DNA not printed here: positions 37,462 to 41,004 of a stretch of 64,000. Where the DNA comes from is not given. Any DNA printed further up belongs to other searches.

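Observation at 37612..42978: Translationally coupled operon coaE / CbbQ-NorQ AAA+ / CoA-pyrophosphatase Nudix / 1080-aa VWA protein, with no recognisable client gene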

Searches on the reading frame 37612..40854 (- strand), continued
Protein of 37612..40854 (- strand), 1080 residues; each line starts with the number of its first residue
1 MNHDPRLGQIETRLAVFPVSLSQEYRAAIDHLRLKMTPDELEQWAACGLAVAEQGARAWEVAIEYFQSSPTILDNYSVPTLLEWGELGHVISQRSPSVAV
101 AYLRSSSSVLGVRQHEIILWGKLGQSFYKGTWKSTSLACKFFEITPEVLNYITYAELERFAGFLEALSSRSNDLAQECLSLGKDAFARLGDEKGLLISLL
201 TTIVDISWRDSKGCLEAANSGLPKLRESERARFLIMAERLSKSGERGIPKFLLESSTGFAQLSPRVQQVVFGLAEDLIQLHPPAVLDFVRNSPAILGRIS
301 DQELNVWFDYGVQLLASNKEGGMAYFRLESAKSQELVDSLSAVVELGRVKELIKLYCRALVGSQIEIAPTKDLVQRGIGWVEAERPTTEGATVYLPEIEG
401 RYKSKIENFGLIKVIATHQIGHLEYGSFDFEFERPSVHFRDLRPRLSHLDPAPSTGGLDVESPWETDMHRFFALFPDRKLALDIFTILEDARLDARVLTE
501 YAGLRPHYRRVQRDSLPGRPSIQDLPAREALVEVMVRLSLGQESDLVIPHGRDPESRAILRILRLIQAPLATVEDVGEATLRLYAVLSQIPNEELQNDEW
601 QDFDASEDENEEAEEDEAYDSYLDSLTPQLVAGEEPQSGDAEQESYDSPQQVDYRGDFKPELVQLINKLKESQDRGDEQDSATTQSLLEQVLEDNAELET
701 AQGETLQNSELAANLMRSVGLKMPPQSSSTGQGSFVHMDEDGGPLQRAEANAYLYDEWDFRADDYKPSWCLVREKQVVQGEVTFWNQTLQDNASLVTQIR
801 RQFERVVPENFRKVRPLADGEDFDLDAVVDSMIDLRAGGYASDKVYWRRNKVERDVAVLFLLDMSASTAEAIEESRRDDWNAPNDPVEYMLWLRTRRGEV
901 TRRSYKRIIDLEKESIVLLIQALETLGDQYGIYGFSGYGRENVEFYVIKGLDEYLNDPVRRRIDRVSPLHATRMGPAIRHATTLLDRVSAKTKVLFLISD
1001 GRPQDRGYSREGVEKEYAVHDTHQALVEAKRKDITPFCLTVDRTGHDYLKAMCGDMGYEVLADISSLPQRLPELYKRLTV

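Call 9: find_related_loci(query=window:37612-40854:-, collection=genome_contigs, flank=10000)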
Query window:37612-40854:- (1080 aa) in genome_contigs; peptide patterns used: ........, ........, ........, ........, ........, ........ (x = any residue, [..] = any of these).
223 stretches matched a pattern; 211 encode a relative of the query (tblastn E <= 1e-3); the best 80 are kept; 80 distinct loci.
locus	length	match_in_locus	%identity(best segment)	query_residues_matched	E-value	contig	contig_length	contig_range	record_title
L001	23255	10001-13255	68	1-1080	0e+0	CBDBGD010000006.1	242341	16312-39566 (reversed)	MAG: Dehalococcoidia bacterium isolate 071da621-6304-4d5e-9b44-e96b0957c40d genome assembly, contig: contig_6, whole gen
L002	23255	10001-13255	69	1-1080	0e+0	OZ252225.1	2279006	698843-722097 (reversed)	MAG: Dehalococcoidia bacterium isolate 34f50415-d94a-410d-b1e5-f9bc9e389886 genome assembly, chromosome: 1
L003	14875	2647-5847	57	7-1080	0e+0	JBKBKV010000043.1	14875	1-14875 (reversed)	MAG: Dehalococcoidia bacterium isolate 21I_052.bin.40 NODE_43_length_14875_cov_7.040681, whole genome shotgun sequence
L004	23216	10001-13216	54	9-1079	0e+0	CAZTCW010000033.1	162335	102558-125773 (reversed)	MAG TPA_asm: uncultured Dehalococcoidia bacterium isolate SRP092796_co1_337 genome assembly, contig: k141_6168173, whole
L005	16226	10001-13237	50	7-1080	0e+0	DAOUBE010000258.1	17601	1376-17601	MAG TPA_asm: Dehalococcoidia bacterium isolate H68_708 k101_234279, whole genome shotgun sequence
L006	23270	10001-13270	49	4-1080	0e+0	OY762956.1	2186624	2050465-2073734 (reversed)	MAG: Dehalococcoidia bacterium isolate caf6cba7-c187-4a53-abc2-184ab5dfaca7 genome assembly, chromosome: 1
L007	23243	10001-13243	49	10-1079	0e+0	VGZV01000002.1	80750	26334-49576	MAG: SAR202 cluster bacterium isolate K_DeepCast_65m_m2_033 K_DeepCast_65m_m2_033_Ga0194128_10000383, whole genome shotg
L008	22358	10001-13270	49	5-1080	0e+0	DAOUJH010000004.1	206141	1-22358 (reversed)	MAG TPA_asm: Dehalococcoidia bacterium isolate S32_256 k113_648137, whole genome shotgun sequence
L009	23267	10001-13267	49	5-1080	0e+0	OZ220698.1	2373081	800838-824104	MAG: Dehalococcoidia bacterium isolate 1c31877f-31fb-4be5-889e-2983ccd84c47 genome assembly, chromosome: 1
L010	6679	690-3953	49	6-1080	0e+0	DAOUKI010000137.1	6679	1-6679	MAG TPA_asm: Dehalococcoidia bacterium isolate S5_319 k113_728336, whole genome shotgun sequence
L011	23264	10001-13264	48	6-1080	0e+0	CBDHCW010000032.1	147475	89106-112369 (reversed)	MAG: Dehalococcoidia bacterium isolate f317910e-ed28-456f-a3ed-2e11039cb329 genome assembly, contig: contig_32, whole ge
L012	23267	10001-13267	48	5-1080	0e+0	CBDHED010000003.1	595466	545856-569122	MAG: Dehalococcoidia bacterium isolate a564f895-d268-4ede-b5bb-8ec45e4dc2fc genome assembly, contig: contig_3, whole gen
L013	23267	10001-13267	49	5-1080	0e+0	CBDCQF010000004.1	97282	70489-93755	MAG: Dehalococcoidia bacterium isolate 8589e614-779c-4ca0-8cdb-dbf8187772a7 genome assembly, contig: contig_4, whole gen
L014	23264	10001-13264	48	1-1080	0e+0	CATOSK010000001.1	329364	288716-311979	MAG: uncultured Dehalococcoidia bacterium isolate 8b0b6f7a-36e1-4cb0-bede-a28c8a76f2f9 genome assembly, contig: contig_1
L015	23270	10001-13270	47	7-1080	0e+0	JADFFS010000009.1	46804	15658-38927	MAG: Chloroflexota bacterium isolate B28T3L11 B28T3L11_NODE454, whole genome shotgun sequence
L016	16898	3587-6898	47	1-1080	0e+0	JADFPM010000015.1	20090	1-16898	MAG: Chloroflexota bacterium isolate B73T1L10 B73T1L10_NODE3737, whole genome shotgun sequence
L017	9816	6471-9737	49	7-1080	0e+0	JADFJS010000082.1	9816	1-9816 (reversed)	MAG: Chloroflexota bacterium isolate B43T3L11 B43T3L11_NODE7981, whole genome shotgun sequence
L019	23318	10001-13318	47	1-1080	0e+0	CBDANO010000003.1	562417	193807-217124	MAG: Dehalococcoidia bacterium isolate 1dff0245-5182-46b0-9be5-142435b856ce genome assembly, contig: contig_3, whole gen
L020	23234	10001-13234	48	9-1080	0e+0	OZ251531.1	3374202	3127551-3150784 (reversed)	MAG: Dehalococcoidia bacterium isolate dbfc7836-c0f4-4258-ad9f-d4e7c961b2d4 genome assembly, chromosome: 1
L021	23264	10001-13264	48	1-1080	0e+0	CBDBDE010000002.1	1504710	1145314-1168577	MAG: Dehalococcoidia bacterium isolate 507f7452-7ab4-464d-beb7-7b563f49c2fc genome assembly, contig: contig_2, whole gen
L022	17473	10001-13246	47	10-1080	0e+0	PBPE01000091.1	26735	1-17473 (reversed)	MAG: Dehalococcoidia bacterium isolate RS371 TaraRedSea_contig_128557, whole genome shotgun sequence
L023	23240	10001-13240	47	7-1080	0e+0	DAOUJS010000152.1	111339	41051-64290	MAG TPA_asm: Dehalococcoidia bacterium isolate S34_277 k113_540515, whole genome shotgun sequence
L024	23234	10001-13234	48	9-1080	0e+0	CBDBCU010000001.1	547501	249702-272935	MAG: Dehalococcoidia bacterium isolate b7e64017-226b-4aac-beac-0e83de6cf32f genome assembly, contig: contig_1, whole gen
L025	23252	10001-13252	48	10-1080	0e+0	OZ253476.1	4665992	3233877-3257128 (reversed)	MAG: Dehalococcoidia bacterium isolate f6f1a14d-75c1-44c4-996a-bd844335e16e genome assembly, chromosome: 1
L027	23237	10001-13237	47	9-1080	0e+0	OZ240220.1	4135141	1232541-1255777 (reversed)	MAG: Dehalococcoidia bacterium isolate 5401f4a5-0ad6-4284-832a-6e7f5ecae1d1 genome assembly, chromosome: 1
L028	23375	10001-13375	46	7-1080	0e+0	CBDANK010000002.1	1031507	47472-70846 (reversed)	MAG: Dehalococcoidia bacterium isolate a1dbf65f-fdea-4ccb-8455-25db03c06324 genome assembly, contig: contig_2, whole gen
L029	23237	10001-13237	47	9-1080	0e+0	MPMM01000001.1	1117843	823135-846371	MAG: SAR202 cluster bacterium bin22 NODE_1_length_1117843_cov_16.0284_ID_1, whole genome shotgun sequence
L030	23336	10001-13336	46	9-1080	0e+0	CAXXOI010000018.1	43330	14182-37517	MAG: Dehalococcoidia bacterium isolate b6fed81c-00b7-4ce5-8a6f-f33d937d4780 genome assembly, contig: contig_18, whole ge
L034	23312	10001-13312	47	1-1080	0e+0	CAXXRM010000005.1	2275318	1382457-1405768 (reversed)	MAG: Dehalococcoidia bacterium isolate 5e124f62-d7b0-4653-a383-4a8a36dfad8c genome assembly, contig: contig_5, whole gen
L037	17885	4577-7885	46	7-1079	0e+0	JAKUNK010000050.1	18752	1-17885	MAG: Dehalococcoidia bacterium isolate ALOHA_A2.0_5 A2.0-Dehalococcoidia-6_50, whole genome shotgun sequence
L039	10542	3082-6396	46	7-1080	0e+0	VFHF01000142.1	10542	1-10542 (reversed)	MAG: SAR202 cluster bacterium isolate OSU_TB47 TB47_142, whole genome shotgun sequence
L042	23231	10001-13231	49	7-1080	0e+0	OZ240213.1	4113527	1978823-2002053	MAG: Dehalococcoidia bacterium isolate 72fd1f58-039a-43d1-a234-fad5f02d9593 genome assembly, chromosome: 1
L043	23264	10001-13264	47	1-1080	0e+0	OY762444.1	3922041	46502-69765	MAG: Dehalococcoidia bacterium isolate 1bd329a7-1418-4194-a07e-3fe2e7ca1f7c genome assembly, chromosome: 1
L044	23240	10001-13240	47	9-1080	0e+0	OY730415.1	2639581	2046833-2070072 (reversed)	MAG: Dehalococcoidia bacterium isolate 0e633194-396e-4ef9-b6aa-bb83a1c841ae genome assembly, chromosome: 1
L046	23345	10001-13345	46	9-1080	0e+0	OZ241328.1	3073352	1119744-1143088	MAG: Dehalococcoidia bacterium isolate 7e64c242-f5c6-42d9-bcc4-5b07c16e2bb2 genome assembly, chromosome: 1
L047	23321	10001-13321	46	9-1080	0e+0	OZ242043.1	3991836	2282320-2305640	MAG: Dehalococcoidia bacterium isolate 85f8f78b-f575-40e1-bce2-50f1b814b5fa genome assembly, chromosome: 1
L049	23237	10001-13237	47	9-1080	0e+0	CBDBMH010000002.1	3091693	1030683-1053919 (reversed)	MAG: Dehalococcoidia bacterium isolate 54ca6173-90b9-4e1c-a49d-3e10b3dce350 genome assembly, contig: contig_2, whole gen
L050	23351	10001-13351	46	9-1080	0e+0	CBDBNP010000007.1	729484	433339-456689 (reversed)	MAG: Dehalococcoidia bacterium isolate af979d49-7d3b-4688-8ea5-a167a3c9a9f9 genome assembly, contig: contig_7, whole gen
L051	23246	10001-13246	48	5-1080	0e+0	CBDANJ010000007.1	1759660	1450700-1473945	MAG: Dehalococcoidia bacterium isolate 1adee7ed-d6c2-401a-a923-f2c387bbb7f6 genome assembly, contig: contig_6, whole gen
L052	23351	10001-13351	46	9-1080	0e+0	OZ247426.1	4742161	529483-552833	MAG: Dehalococcoidia bacterium isolate a97bc163-3bbb-412f-9a64-4bc878210a30 genome assembly, chromosome: 1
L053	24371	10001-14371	47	7-1080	0e+0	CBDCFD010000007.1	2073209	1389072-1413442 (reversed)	MAG: Dehalococcoidia bacterium isolate 00984b42-5fdc-41aa-b48b-cfc3a05d4d85 genome assembly, contig: contig_7, whole gen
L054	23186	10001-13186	47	7-1080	0e+0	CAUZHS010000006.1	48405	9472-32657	MAG: Dehalococcoidia bacterium isolate CB21_323.39 genome assembly, contig: Ga0302123_10000192, whole genome shotgun seq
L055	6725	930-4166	47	9-1080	0e+0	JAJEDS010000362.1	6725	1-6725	MAG: Dehalococcoidia bacterium isolate p16x33bins.38 k141_1208990, whole genome shotgun sequence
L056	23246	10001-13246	48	5-1080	0e+0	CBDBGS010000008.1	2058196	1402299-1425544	MAG: Dehalococcoidia bacterium isolate 0450fea2-616e-4c1e-92ac-d4367affb7b6 genome assembly, contig: contig_8, whole gen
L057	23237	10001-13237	47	9-1080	0e+0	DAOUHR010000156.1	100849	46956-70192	MAG TPA_asm: Dehalococcoidia bacterium isolate S16_99 k189_252560, whole genome shotgun sequence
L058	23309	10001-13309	47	9-1080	0e+0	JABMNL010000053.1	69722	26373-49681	MAG: SAR202 cluster bacterium isolate bin.363 k141_4450677, whole genome shotgun sequence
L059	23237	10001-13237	47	9-1080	0e+0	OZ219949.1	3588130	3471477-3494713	MAG: Dehalococcoidia bacterium isolate 99137651-b1e7-4859-9a90-ab3a7f48d20f genome assembly, chromosome: 5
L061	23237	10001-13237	47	9-1080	0e+0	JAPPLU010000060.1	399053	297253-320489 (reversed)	MAG: Chloroflexota bacterium isolate RHO3_bin_2 NODE_14_length_399053_cov_13.053211, whole genome shotgun sequence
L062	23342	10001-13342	45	10-1080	0e+0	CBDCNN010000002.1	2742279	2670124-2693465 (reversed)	MAG: Dehalococcoidia bacterium isolate f925f4b4-e5cd-4c29-90df-f015b0a4b6e1 genome assembly, contig: contig_2, whole gen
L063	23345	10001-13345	46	9-1080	0e+0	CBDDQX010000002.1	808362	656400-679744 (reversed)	MAG: Dehalococcoidia bacterium isolate 8444951f-8005-4b54-b322-73b6ad57e0fa genome assembly, contig: contig_2, whole gen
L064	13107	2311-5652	46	7-1080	0e+0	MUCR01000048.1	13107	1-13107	MAG: SAR202 cluster bacterium Io17-Chloro-G4 DeepMed-Io17-C3359, whole genome shotgun sequence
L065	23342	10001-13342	45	10-1080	0e+0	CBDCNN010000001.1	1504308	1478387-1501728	MAG: Dehalococcoidia bacterium isolate f925f4b4-e5cd-4c29-90df-f015b0a4b6e1 genome assembly, contig: contig_1, whole gen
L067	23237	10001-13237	47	9-1080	0e+0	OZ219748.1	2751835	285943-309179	MAG: Dehalococcoidia bacterium isolate fa743863-891c-4376-b9b2-be05aae8a0aa genome assembly, chromosome: 1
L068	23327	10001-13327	46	9-1080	0e+0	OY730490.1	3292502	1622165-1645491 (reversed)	MAG: Dehalococcoidia bacterium isolate 701b80ad-9c2c-4985-8916-d2900bd10c0f genome assembly, chromosome: 1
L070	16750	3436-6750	46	7-1080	0e+0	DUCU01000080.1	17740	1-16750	MAG TPA_asm: Dehalococcoidia bacterium isolate UWMA-0337 NODE_4270_length_17740_cov_0.198572, whole genome shotgun seque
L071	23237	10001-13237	47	9-1080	0e+0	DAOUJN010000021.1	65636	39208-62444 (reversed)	MAG TPA_asm: Dehalococcoidia bacterium isolate S34_266 k113_469196, whole genome shotgun sequence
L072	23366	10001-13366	45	7-1080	0e+0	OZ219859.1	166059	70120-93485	MAG: Dehalococcoidia bacterium isolate 64608d2e-b53d-4acf-b835-26db22483995 genome assembly, chromosome: 1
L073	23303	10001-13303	47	10-1080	0e+0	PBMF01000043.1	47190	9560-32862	MAG: Chloroflexota bacterium isolate SP22 MHASMcontig_3151875, whole genome shotgun sequence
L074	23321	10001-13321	46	7-1079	0e+0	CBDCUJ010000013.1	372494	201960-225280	MAG: Dehalococcoidia bacterium isolate 29918375-b316-4374-90ff-90775800fcb1 genome assembly, contig: contig_13, whole ge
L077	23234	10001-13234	47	9-1079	0e+0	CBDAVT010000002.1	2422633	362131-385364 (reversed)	MAG: Dehalococcoidia bacterium isolate d99c038b-be98-4ce4-a01a-7fb719fe35ca genome assembly, contig: contig_2, whole gen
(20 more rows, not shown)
